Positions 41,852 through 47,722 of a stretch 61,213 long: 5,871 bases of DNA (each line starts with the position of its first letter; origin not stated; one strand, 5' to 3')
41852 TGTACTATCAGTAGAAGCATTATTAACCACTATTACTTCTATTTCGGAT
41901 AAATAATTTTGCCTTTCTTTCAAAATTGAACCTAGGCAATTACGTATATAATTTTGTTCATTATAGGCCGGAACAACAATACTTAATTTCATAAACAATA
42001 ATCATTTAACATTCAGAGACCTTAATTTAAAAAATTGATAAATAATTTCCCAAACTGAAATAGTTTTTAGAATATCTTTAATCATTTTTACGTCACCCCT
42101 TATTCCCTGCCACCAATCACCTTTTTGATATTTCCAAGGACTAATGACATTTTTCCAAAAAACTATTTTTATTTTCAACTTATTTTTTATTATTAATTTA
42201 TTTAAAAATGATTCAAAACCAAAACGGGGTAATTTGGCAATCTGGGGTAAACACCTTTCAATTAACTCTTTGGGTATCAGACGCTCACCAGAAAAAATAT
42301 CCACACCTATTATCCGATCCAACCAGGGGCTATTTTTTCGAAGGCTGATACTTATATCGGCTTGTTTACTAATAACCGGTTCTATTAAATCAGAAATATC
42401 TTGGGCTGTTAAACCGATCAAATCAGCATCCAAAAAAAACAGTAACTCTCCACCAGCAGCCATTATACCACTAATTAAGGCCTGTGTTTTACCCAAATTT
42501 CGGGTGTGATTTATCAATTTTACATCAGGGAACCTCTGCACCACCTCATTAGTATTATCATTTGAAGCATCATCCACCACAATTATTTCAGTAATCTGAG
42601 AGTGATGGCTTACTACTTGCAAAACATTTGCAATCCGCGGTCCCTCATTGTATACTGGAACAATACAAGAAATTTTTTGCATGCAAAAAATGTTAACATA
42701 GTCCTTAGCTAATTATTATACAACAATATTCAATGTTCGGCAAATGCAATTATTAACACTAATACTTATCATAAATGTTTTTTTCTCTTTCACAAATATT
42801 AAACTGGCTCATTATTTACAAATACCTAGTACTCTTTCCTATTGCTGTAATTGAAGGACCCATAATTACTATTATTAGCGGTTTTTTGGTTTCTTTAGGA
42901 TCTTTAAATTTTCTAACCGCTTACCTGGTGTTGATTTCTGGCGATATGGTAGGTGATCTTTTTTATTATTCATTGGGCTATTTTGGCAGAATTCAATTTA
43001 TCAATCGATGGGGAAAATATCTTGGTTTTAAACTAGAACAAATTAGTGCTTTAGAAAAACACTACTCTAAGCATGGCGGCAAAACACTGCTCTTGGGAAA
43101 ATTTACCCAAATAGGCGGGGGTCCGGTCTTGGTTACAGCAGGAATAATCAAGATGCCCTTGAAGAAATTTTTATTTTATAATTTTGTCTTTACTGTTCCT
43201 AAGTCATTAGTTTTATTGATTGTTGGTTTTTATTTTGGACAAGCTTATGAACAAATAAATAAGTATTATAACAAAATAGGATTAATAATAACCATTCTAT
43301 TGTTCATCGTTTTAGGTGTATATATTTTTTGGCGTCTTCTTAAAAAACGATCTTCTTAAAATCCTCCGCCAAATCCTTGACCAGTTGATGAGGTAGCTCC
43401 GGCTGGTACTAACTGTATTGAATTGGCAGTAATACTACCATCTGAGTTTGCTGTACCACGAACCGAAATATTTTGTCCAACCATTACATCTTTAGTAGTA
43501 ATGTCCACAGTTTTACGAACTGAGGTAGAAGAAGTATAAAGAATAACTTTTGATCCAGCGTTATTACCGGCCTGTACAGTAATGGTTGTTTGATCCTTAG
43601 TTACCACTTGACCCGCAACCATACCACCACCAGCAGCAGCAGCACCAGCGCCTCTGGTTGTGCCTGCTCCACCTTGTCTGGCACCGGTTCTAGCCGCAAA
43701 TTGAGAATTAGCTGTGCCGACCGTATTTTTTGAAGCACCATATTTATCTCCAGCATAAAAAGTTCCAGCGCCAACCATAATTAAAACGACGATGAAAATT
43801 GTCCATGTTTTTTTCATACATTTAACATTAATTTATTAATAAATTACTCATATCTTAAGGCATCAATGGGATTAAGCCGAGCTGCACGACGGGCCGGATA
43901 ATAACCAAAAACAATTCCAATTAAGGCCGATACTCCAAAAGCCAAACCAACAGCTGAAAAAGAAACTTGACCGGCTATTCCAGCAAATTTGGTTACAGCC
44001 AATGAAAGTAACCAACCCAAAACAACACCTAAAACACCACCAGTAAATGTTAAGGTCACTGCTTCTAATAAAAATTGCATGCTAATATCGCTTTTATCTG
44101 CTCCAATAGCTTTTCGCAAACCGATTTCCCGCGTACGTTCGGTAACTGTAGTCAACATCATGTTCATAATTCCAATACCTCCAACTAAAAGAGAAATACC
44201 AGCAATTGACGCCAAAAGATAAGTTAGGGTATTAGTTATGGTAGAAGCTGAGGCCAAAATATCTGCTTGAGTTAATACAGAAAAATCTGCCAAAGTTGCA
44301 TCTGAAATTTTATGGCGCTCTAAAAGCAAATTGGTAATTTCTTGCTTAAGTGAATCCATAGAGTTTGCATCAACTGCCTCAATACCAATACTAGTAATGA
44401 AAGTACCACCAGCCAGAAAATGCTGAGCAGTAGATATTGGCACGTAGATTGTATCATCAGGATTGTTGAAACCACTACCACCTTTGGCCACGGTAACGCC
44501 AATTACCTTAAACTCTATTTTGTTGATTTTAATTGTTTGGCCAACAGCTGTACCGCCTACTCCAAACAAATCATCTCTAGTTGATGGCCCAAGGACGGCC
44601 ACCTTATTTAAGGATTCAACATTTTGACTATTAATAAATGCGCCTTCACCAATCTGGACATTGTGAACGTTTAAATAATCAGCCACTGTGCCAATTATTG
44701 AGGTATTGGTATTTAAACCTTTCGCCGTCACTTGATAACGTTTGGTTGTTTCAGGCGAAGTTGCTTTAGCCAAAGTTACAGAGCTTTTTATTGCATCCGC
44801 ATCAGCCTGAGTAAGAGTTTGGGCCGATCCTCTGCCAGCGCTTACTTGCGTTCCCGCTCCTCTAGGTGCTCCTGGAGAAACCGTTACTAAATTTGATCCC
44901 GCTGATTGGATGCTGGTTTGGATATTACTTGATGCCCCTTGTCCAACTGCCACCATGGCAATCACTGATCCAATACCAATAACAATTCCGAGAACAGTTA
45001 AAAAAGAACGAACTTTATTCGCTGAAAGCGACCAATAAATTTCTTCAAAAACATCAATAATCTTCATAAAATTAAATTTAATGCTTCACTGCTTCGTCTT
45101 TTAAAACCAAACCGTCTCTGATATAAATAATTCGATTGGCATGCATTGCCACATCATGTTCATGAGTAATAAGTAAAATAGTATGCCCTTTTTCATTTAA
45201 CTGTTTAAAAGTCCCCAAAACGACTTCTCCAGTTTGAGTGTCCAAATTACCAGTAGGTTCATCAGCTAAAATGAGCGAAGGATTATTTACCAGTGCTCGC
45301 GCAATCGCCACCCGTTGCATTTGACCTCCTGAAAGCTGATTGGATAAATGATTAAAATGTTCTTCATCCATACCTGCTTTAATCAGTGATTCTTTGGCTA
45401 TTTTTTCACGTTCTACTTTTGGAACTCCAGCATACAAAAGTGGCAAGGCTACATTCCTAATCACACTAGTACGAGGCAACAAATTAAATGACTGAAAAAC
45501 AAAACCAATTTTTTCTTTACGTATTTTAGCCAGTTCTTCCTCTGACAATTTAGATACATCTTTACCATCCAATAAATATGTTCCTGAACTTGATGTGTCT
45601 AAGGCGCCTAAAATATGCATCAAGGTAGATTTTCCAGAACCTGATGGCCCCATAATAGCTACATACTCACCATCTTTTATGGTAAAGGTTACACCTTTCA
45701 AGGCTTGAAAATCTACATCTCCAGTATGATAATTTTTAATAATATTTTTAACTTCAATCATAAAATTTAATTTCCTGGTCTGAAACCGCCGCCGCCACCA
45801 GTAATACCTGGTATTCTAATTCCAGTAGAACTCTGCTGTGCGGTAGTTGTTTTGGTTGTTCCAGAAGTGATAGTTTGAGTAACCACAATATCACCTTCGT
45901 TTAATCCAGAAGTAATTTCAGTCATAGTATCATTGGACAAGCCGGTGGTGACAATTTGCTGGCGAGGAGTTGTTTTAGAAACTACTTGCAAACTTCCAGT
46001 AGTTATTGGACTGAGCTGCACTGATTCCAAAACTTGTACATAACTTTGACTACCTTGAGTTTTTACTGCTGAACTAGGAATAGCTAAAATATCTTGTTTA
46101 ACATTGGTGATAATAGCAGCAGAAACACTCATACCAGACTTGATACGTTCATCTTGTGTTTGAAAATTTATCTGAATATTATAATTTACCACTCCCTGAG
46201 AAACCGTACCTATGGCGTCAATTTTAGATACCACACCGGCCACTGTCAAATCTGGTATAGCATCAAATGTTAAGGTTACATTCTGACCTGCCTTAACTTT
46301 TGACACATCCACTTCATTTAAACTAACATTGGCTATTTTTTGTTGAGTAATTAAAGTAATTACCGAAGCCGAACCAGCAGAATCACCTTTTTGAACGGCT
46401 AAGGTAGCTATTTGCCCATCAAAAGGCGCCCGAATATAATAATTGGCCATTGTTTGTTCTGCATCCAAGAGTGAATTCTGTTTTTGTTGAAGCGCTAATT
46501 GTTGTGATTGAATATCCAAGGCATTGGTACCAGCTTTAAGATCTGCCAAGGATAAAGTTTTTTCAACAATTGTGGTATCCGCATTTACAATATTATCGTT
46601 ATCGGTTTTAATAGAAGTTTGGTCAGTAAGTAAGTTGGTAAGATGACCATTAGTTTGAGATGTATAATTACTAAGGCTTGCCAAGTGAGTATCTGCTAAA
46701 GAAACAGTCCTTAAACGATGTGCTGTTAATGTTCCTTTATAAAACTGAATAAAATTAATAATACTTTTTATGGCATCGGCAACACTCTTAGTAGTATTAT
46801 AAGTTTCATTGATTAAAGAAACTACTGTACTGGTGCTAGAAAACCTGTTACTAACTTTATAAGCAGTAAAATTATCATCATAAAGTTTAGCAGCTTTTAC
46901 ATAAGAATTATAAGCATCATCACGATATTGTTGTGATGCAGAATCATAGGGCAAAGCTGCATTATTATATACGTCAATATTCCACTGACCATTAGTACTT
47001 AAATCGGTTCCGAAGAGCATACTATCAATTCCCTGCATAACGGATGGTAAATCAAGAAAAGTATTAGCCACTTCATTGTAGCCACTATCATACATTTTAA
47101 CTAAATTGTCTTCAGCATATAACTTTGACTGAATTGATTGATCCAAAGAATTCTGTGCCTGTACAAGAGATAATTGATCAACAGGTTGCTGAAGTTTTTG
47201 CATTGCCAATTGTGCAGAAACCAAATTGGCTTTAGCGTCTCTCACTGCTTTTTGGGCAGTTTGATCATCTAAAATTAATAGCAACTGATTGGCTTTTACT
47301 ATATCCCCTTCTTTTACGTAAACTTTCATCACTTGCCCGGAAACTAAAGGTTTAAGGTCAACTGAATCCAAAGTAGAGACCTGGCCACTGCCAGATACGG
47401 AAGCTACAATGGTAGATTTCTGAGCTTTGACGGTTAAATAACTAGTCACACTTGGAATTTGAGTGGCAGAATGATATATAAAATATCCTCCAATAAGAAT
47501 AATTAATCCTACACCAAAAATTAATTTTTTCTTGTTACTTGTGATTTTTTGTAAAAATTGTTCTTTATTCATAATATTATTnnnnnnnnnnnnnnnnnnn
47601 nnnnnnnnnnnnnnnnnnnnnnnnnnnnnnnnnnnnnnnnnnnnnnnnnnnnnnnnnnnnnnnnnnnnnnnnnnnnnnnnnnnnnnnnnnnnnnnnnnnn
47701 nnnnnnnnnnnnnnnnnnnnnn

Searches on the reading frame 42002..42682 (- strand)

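Call 88: search_protein_families(library=pfam, proteins=[window:42002-42682:-], max_evalue=0.0001)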
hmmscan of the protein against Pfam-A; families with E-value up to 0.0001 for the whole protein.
window:42002-42682:- (226 aa): 4 families
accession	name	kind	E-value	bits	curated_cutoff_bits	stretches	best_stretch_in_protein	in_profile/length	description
PF00535.33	Glycos_transf_2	-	8.4e-24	84.8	23.3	1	5-120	1-120/168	Glycosyl transferase family 2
PF13704.12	Glyco_tranf_2_4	-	4e-06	27.7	27.5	1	21-87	8-81/98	Glycosyl transferase family 2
PF10111.15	Glyco_tranf_2_2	-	1.4e-05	25.2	27.3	1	5-89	1-93/276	Glycosyltransferase like family 2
PF13641.12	Glyco_tranf_2_3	-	3.2e-05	24.5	27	1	4-89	3-98/230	Glycosyltransferase like family 2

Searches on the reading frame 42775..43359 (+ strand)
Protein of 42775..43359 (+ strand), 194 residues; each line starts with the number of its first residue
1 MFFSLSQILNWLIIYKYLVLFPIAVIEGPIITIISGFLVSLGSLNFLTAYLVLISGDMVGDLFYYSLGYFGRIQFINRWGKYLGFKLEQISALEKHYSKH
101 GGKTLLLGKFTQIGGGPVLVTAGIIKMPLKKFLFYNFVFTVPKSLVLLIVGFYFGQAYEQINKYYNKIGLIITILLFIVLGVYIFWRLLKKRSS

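Call 69: search_protein_families(library=pfam, proteins=[window:42775-43359:+], max_evalue=0.001)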
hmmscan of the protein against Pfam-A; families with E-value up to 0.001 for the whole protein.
window:42775-43359:+ (194 aa): 1 family
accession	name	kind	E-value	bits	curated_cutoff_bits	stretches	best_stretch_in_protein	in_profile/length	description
PF09335.16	VTT_dom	-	5.6e-12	46.7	33.9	1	31-151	6-121/123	VTT domain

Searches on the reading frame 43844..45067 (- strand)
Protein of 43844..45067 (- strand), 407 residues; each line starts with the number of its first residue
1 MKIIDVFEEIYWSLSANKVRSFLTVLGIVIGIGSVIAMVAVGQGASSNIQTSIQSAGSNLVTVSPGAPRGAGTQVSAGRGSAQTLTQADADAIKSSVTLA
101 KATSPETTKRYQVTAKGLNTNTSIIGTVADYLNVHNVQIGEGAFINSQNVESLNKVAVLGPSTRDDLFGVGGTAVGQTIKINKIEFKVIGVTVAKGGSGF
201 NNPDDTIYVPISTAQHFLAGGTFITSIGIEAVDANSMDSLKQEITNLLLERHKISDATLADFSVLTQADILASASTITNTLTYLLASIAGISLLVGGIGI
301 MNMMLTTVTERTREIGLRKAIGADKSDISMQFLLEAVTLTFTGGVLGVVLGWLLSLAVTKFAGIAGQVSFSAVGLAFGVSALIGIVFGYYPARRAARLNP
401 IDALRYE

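Call 88: search_protein_families(library=pfam, proteins=[window:43844-45067:-], max_evalue=0.0001)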
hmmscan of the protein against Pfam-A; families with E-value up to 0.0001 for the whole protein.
window:43844-45067:- (407 aa): 2 families
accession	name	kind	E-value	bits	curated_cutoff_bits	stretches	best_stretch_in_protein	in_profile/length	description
PF12704.14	MacB_PCD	-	1.2e-45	156.8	27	1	21-246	1-206/207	MacB-like periplasmic core domain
PF02687.27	FtsX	-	1.5e-21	77.1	25.5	1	287-400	2-120/120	FtsX-like permease C-terminal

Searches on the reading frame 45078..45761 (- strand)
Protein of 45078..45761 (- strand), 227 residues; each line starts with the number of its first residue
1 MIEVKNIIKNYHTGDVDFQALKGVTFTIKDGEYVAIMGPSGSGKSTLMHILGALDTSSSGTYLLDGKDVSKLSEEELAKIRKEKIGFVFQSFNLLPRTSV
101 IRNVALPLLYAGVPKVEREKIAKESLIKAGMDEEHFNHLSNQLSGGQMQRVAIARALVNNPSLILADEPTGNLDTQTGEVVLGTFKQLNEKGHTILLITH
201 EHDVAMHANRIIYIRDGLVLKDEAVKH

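Call 88: search_protein_families(library=pfam, proteins=[window:45078-45761:-], max_evalue=0.0001)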
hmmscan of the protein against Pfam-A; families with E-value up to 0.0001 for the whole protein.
window:45078-45761:- (227 aa): 3 families
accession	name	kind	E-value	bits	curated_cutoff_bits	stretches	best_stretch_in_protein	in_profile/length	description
PF00005.33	ABC_tran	-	1.1e-33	117.1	25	1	21-170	1-136/137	ABC transporter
PF02463.25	SMC_N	-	6.5e-07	29.4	40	0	32-214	25-211/220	RecF/RecN/SMC N terminal domain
PF13555.12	AAA_29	-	7e-05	22.9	27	0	20-48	11-39/61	P-loop containing region of AAA domain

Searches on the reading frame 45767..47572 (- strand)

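Call 88: search_protein_families(library=pfam, proteins=[window:45767-47572:-], max_evalue=0.0001)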
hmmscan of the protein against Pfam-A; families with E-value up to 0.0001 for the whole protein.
window:45767-47572:- (601 aa): 4 families
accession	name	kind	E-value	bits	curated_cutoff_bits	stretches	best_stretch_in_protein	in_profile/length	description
PF13437.12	HlyD_3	-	1.2e-12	49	22.2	1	380-480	2-106/106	HlyD family secretion protein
PF16576.10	HlyD_D23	-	1.1e-09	38.3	30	1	357-482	87-213/214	Barrel-sandwich domain of CusB or HlyD membrane-fusion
PF13533.13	Biotin_lipoyl_2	-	8.2e-09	35.5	29.8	1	73-102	3-32/32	Biotin-lipoyl like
PF00364.28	Biotin_lipoyl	-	5.3e-05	23.4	22.1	0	78-101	13-36/73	Biotin-requiring enzyme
